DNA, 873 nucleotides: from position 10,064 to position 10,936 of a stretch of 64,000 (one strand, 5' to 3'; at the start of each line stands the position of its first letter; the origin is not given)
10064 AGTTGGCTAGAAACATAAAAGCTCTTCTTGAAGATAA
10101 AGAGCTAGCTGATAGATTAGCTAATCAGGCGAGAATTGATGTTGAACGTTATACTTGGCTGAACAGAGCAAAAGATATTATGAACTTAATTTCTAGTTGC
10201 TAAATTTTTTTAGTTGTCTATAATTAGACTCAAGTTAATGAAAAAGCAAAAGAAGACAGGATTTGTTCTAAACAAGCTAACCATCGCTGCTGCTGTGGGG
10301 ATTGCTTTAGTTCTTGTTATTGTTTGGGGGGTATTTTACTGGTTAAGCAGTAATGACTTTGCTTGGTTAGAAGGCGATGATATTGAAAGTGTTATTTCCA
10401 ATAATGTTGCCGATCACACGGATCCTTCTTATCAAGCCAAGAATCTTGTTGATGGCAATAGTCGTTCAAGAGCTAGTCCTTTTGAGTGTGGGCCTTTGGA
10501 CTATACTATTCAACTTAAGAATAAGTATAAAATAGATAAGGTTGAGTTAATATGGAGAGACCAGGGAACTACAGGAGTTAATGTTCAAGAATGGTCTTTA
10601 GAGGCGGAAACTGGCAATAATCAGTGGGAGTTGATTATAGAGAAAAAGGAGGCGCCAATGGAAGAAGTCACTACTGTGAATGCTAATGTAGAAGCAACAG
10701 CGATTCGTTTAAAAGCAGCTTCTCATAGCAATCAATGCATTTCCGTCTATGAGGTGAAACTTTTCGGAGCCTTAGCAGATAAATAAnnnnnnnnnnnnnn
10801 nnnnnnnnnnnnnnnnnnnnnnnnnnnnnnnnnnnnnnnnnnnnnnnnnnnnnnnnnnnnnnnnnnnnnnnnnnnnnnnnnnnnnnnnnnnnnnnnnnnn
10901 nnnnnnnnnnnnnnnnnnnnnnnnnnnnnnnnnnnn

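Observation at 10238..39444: Each of three GT-C/Wzy_C-like membrane enzymes is paired or fused with a lectin-like beta-sandwich module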

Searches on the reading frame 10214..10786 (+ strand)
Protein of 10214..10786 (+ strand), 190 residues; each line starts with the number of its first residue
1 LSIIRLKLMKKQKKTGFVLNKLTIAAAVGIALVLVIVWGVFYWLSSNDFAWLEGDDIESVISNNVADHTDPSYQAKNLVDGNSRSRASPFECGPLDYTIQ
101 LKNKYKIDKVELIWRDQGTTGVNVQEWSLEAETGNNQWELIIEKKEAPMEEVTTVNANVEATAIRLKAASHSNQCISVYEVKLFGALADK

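Call 5: search_protein_families(library=pfam, proteins=[window:10214-10786:+], max_evalue=1)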
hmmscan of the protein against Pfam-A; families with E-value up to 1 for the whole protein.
window:10214-10786:+ (190 aa): 3 families
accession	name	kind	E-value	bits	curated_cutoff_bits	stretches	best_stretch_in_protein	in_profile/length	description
PF00754.31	F5_F8_type_C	-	3.3e-11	43.8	28.2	1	69-178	8-124/127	F5/8 type C domain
PF22633.2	F5_F8_type_C_2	-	2e-07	31.9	27.8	1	77-166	1-91/91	NedA-like, galactose-binding domain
PF23985.1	DUF7308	-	0.019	15.5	27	1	107-146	11-50/200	Domain of unknown function (DUF7308)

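Call 6: search_protein_families(library=ncbifam, proteins=[window:10214-10786:+], max_evalue=1)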
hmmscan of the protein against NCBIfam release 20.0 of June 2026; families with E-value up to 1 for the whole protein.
window:10214-10786:+ (190 aa): 2 families
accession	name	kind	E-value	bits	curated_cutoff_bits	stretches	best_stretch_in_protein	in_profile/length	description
NF051431.1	Rv0361_Cterm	subfamily_domain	0.083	13.1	37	1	24-75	6-57/140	Rv0361 family membrane protein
NF010405.0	PRK13831.1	subfamily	0.12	11.3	386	1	17-111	20-112/433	IncP-type conjugal transfer protein TrbI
